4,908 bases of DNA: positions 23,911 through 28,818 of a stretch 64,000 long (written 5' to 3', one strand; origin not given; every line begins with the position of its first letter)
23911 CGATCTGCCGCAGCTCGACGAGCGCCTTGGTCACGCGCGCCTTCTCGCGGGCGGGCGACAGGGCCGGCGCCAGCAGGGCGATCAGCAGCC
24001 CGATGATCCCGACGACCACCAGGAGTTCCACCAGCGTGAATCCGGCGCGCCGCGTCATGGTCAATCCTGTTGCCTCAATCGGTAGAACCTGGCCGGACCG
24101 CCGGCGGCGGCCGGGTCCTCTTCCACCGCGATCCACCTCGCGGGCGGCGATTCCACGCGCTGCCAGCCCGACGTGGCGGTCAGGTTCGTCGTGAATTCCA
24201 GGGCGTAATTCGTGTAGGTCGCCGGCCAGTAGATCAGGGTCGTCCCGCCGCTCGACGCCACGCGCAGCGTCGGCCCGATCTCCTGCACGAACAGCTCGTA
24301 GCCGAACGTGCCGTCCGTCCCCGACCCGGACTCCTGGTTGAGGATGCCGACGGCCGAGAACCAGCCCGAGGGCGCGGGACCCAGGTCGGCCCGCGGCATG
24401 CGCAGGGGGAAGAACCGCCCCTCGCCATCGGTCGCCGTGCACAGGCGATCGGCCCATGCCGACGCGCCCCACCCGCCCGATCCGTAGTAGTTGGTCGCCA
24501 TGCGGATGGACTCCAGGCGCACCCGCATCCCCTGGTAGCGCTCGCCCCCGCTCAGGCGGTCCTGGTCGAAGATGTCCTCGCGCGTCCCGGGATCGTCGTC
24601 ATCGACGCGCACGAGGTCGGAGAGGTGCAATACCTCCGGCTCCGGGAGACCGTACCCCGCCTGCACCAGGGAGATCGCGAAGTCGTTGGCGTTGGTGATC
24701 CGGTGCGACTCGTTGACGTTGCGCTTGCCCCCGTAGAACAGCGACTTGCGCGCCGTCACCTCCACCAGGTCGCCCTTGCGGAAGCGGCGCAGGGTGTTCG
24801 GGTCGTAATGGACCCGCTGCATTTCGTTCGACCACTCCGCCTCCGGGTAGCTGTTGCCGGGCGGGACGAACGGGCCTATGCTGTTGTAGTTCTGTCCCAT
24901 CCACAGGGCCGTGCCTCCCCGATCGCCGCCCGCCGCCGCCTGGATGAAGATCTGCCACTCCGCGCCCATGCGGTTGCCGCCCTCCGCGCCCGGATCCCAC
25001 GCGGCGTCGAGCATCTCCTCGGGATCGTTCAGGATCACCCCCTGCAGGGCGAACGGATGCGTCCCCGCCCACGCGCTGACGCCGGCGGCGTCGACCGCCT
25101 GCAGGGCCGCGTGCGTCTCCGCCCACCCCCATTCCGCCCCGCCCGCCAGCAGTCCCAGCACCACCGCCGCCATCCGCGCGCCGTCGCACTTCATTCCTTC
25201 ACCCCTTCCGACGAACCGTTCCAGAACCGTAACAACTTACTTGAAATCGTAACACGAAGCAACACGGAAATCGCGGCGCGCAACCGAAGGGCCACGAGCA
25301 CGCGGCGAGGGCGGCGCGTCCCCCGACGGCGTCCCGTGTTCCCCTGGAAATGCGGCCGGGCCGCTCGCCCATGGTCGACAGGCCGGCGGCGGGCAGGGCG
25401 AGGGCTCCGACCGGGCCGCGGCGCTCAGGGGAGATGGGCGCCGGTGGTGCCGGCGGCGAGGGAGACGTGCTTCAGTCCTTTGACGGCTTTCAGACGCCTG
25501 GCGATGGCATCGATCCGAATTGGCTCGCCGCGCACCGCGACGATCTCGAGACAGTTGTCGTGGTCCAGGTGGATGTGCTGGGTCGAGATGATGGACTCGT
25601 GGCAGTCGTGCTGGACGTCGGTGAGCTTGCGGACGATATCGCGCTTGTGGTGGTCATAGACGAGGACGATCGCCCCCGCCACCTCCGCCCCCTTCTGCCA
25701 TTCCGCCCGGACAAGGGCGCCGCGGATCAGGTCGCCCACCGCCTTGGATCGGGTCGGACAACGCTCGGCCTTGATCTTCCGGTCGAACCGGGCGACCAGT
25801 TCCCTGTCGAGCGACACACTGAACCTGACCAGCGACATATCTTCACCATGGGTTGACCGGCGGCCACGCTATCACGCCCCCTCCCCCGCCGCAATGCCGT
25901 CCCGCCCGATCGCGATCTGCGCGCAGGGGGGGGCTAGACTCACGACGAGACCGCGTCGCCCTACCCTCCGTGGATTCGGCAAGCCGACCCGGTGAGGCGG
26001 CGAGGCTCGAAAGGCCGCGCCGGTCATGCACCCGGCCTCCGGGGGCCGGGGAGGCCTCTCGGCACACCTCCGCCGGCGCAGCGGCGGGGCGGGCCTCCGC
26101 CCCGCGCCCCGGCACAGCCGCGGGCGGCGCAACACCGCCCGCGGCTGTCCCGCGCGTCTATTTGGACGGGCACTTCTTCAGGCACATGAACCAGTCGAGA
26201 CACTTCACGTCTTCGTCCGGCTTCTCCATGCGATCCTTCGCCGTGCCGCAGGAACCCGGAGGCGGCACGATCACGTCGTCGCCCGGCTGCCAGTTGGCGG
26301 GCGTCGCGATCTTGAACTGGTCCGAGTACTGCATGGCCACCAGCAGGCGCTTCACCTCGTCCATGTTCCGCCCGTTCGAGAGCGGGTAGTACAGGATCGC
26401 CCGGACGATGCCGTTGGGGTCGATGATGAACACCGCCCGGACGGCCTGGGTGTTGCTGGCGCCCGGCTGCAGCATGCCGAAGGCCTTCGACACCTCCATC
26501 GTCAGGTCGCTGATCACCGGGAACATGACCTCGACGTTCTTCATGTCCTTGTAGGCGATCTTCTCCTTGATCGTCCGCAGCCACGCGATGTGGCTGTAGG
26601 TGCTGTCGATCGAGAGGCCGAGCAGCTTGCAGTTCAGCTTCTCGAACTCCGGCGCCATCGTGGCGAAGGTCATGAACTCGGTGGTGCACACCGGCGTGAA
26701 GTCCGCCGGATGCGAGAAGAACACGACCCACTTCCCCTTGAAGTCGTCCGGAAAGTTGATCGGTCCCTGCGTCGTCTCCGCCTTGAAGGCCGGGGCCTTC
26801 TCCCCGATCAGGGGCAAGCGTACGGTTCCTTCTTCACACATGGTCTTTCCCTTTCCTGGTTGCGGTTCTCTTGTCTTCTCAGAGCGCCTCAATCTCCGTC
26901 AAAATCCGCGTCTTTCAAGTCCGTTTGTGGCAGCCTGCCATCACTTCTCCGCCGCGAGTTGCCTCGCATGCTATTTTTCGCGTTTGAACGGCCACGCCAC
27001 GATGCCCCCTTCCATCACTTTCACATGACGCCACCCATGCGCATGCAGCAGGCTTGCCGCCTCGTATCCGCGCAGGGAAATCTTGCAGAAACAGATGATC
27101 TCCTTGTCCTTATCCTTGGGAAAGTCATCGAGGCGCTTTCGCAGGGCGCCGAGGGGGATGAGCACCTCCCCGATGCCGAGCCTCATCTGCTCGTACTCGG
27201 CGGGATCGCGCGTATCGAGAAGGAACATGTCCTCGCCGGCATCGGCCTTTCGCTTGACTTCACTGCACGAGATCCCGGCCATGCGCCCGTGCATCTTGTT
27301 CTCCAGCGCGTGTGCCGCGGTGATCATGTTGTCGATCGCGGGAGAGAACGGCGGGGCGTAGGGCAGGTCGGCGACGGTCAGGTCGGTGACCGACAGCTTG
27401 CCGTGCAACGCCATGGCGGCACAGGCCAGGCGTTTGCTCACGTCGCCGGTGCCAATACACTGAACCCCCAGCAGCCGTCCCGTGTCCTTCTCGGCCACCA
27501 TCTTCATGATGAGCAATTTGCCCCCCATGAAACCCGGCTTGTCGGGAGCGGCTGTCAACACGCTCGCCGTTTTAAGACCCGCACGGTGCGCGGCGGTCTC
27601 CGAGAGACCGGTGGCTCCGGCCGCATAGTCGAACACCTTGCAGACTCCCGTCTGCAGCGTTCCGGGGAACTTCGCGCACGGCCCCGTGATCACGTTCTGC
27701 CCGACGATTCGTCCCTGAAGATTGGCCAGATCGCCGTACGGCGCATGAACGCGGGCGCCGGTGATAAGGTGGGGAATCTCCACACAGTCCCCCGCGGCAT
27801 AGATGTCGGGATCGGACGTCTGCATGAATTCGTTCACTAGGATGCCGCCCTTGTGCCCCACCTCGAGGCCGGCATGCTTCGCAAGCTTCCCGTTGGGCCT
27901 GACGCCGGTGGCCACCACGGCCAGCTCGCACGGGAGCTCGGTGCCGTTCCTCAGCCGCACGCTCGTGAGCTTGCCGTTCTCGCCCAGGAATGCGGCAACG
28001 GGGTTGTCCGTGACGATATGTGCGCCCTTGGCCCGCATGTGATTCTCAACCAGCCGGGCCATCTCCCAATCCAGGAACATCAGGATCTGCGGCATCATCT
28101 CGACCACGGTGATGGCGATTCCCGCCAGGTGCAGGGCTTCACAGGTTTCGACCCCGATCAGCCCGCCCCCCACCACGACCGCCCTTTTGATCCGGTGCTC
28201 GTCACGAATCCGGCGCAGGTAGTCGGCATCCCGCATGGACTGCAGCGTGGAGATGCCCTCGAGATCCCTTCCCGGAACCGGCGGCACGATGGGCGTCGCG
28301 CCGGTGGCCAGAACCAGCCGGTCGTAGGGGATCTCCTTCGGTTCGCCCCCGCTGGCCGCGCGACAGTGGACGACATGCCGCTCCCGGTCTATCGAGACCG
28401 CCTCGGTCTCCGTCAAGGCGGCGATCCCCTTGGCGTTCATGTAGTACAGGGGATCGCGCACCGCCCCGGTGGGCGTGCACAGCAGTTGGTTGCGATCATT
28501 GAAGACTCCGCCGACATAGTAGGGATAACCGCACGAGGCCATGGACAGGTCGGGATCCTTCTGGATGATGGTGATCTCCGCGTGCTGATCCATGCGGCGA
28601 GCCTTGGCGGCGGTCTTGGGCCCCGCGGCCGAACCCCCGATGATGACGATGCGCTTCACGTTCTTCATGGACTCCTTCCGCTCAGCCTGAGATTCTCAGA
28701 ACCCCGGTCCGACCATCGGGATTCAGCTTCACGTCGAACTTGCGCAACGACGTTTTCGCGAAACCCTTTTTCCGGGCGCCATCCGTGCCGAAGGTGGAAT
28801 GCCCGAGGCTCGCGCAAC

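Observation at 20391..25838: NikR-linked metal-uptake operon that uses a prepilin-type protein and a surface protein instead of a TonB receptor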

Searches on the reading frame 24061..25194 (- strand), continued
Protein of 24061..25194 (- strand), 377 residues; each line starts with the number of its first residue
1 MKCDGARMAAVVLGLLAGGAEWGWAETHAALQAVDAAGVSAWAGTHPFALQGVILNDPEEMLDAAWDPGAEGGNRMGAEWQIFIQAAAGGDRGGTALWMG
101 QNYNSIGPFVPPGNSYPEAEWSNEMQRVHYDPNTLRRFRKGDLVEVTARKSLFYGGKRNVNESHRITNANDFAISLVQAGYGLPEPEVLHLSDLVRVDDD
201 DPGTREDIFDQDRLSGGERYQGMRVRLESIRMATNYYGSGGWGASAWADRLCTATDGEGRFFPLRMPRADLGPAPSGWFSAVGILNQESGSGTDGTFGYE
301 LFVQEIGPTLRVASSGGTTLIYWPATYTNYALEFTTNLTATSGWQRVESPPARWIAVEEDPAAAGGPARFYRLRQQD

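Call 60: search_protein_representatives(alignment_id=A1)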
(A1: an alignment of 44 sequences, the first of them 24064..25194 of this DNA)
Query: 44 sequences, 371 profile positions. Proteins with E-value up to 0.001 (for the whole library): 479; up to 1e-10: 309; up to 1e-30: 167. The best 150 are listed.
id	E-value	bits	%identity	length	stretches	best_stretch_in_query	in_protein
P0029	3.5e-163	559.4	-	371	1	4-370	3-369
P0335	1.9e-136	471.3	-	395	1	11-368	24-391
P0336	1.2e-129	449.0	-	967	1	23-367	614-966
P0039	1.1e-128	445.8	-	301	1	77-370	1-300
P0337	6.8e-125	433.3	-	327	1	10-315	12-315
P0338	1.5e-120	419.0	-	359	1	11-370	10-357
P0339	8.6e-115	400.1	-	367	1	12-266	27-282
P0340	6.3e-110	384.1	-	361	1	13-370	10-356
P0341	9.0e-110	383.6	-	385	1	13-305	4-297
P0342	9.8e-106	370.3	-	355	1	14-370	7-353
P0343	5.9e-102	357.9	-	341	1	12-308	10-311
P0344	9.3e-102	357.2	-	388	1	13-369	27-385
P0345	1.5e-97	343.3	-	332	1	15-308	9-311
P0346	2.8e-95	335.9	-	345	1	17-345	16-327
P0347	1.1e-90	320.8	-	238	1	126-370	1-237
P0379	5.4e-66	239.5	-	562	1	22-297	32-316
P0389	3.2e-62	227.1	-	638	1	25-301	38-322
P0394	2.7e-60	220.8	-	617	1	36-301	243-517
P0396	1.2e-59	218.6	-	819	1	25-301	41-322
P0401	4.3e-58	213.5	-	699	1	16-309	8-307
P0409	3.2e-56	207.4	-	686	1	10-301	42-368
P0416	4.5e-55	203.6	-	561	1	20-293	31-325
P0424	1.7e-53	198.4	-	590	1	17-296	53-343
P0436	2.5e-50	188.0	-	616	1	28-298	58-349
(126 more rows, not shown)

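Call 61: search_protein_families(library=pfam, proteins=[P0336, P0396, P0401, P0409, P0389, P0394, P0436, P0379, P0416, P0424], max_evalue=0.001)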
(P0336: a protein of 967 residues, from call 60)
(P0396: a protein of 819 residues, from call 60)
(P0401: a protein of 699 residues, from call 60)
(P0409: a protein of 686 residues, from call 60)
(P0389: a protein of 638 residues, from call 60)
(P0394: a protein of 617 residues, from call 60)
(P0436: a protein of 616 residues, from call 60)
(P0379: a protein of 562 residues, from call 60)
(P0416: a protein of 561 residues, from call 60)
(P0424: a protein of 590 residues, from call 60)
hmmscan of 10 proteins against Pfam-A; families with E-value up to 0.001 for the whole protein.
P0336 (967 aa): 1 family
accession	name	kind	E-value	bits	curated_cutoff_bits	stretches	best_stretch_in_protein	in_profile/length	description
PF18252.6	Cu_bind_CorA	-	9.8e-08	32.3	27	0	456-499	24-67/184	Copper(I)-binding protein CorA-like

P0396 (819 aa): 2 families
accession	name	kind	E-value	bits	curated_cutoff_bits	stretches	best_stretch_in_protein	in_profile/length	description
PF07589.16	PEP-CTERM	-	0.00064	20.1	20.7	0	781-805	2-24/24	PEP-CTERM motif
PF12951.13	PATR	-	0.00065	20.1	27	1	443-472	1-30/30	Passenger-associated-transport-repeat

P0401 (699 aa): 0 families

P0409 (686 aa): 2 families
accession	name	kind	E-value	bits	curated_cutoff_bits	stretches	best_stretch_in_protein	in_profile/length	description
PF07589.16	PEP-CTERM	-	5.6e-06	26.7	20.7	1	443-467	1-24/24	PEP-CTERM motif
PF18942.5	DUF5689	-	4.4e-05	23.9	28.6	1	280-372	134-216/217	Family of unknown function (DUF5689)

P0389 (638 aa): 1 family
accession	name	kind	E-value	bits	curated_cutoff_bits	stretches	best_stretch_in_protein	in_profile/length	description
PF00404.24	Dockerin_1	-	3.8e-07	30.6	22.9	1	330-379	1-52/57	Dockerin type I domain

P0394 (617 aa): 2 families
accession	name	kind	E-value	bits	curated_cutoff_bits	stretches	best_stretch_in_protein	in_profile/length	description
PF07589.16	PEP-CTERM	-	3.9e-05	24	20.7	1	587-611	1-24/24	PEP-CTERM motif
PF00404.24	Dockerin_1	-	0.00025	21.6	22.9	1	526-570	2-51/57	Dockerin type I domain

P0436 (616 aa): 1 family
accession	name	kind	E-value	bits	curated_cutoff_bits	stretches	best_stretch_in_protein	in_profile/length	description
PF12951.13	PATR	-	7.2e-06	26.4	27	1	480-508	1-29/30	Passenger-associated-transport-repeat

P0379 (562 aa): 0 families

P0416 (561 aa): 1 family
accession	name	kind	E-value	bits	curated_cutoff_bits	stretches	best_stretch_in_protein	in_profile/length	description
PF18942.5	DUF5689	-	4.6e-06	27.1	28.6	1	252-319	133-205/217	Family of unknown function (DUF5689)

P0424 (590 aa): 0 families
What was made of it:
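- A relative is fused to a weak CorA-like copper-binding domain (P0336; call 61), which suggests metal binding rather than transport. There are weak DUF5689 hits in relatives (call 61).
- Tried and rejected: Only surface-sorting tails, plus weak DUF5689 and CorA-like hits (call 61).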

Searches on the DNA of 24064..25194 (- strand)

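Call 77: search_rna_families(sources=[L025, L027, L032, L055, L061, L063, L065], threshold=gathering)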
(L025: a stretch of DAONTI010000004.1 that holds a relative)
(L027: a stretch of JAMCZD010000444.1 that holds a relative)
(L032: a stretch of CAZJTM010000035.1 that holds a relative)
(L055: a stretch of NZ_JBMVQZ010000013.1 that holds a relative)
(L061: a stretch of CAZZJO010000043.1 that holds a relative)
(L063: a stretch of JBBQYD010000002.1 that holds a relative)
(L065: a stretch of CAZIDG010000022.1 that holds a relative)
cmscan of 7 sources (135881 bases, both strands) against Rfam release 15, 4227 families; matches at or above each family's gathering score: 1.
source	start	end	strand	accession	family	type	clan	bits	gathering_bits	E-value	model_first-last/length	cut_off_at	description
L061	4070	4140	+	RF00005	tRNA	Gene; tRNA;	CL00001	61.9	29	1.1e-10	1-71/71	no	tRNA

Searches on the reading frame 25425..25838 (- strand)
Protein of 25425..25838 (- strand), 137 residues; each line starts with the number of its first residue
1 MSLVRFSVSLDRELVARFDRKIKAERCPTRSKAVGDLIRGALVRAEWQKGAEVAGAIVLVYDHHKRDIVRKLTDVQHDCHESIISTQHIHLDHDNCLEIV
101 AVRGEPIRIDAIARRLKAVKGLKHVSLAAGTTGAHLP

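Call 4: search_protein_families(library=pfam, proteins=[window:25425-25838:-], max_evalue=0.01)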
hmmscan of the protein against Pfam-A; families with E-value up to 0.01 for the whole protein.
window:25425-25838:- (137 aa): 2 families
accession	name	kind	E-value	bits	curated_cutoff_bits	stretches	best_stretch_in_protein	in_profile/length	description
PF08753.17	NikR_C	-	2.5e-29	101.7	22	1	54-128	1-75/77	NikR C terminal nickel binding domain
PF01402.27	RHH_1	-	1.4e-05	25.3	20.5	1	5-39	1-34/39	Ribbon-helix-helix protein, copG family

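Call 5: search_protein_families(library=ncbifam, proteins=[window:25425-25838:-], max_evalue=0.01)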
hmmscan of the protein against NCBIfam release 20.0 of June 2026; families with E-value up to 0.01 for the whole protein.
window:25425-25838:- (137 aa): 5 families
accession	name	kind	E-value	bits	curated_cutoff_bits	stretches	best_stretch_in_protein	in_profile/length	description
NF003381.0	PRK04460.1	equivalog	1.9e-45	154.4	105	1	2-136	3-138/139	nickel-responsive transcriptional regulator NikR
NF001884.0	PRK00630.1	subfamily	1e-34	119.7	119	1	2-129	9-140/148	nickel responsive regulator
NF002169.0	PRK01002.1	subfamily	1.3e-34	119.2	111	1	2-135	3-138/141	nickel responsive regulator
NF002815.0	PRK02967.1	equivalog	2.8e-30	105.1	83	1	5-128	3-128/139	nickel-responsive transcriptional regulator NikR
TIGR02793.1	nikR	equivalog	5.5e-27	94.6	175.45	1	5-127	2-125/129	nickel-responsive transcriptional regulator NikR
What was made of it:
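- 25425..25838 (-): nikR: nickel-responsive ribbon-helix-helix repressor, 137 aa. NCBIfam NF003381 scores 154.4 bits against a 105 cutoff (calls 4, 5).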

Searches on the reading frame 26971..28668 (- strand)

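Call 58: search_protein_families(library=pfam, proteins=[window:26971-28668:-], max_evalue=0.0001)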
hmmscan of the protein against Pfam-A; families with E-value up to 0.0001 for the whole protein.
window:26971-28668:- (565 aa): 7 families
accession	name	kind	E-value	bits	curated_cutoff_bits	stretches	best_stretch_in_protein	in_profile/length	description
PF07992.20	Pyr_redox_2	-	2.4e-65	221.3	26.1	1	6-306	2-288/291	Pyridine nucleotide-disulphide oxidoreductase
PF00070.33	Pyr_redox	-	5.7e-18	65.6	22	1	162-241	1-81/82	Pyridine nucleotide-disulphide oxidoreductase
PF02852.28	Pyr_redox_dim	-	3.1e-14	53.6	25.3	1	343-448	4-109/110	Pyridine nucleotide-disulphide oxidoreductase, dimerisation domain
PF00581.25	Rhodanese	-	1.3e-11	45.3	22.2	1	469-559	3-99/102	Rhodanese-like domain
PF01266.30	DAO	-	1.5e-06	28.5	27.9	0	207-267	155-214/353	FAD dependent oxidoreductase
PF13434.12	Lys_Orn_oxgnase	-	4.9e-06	26.3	21.3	1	90-212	120-239/339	L-lysine 6-monooxygenase/L-ornithine 5-monooxygenase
PF13738.12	Pyr_redox_3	-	1.4e-05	24.9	30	0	162-293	166-305/305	Pyridine nucleotide-disulphide oxidoreductase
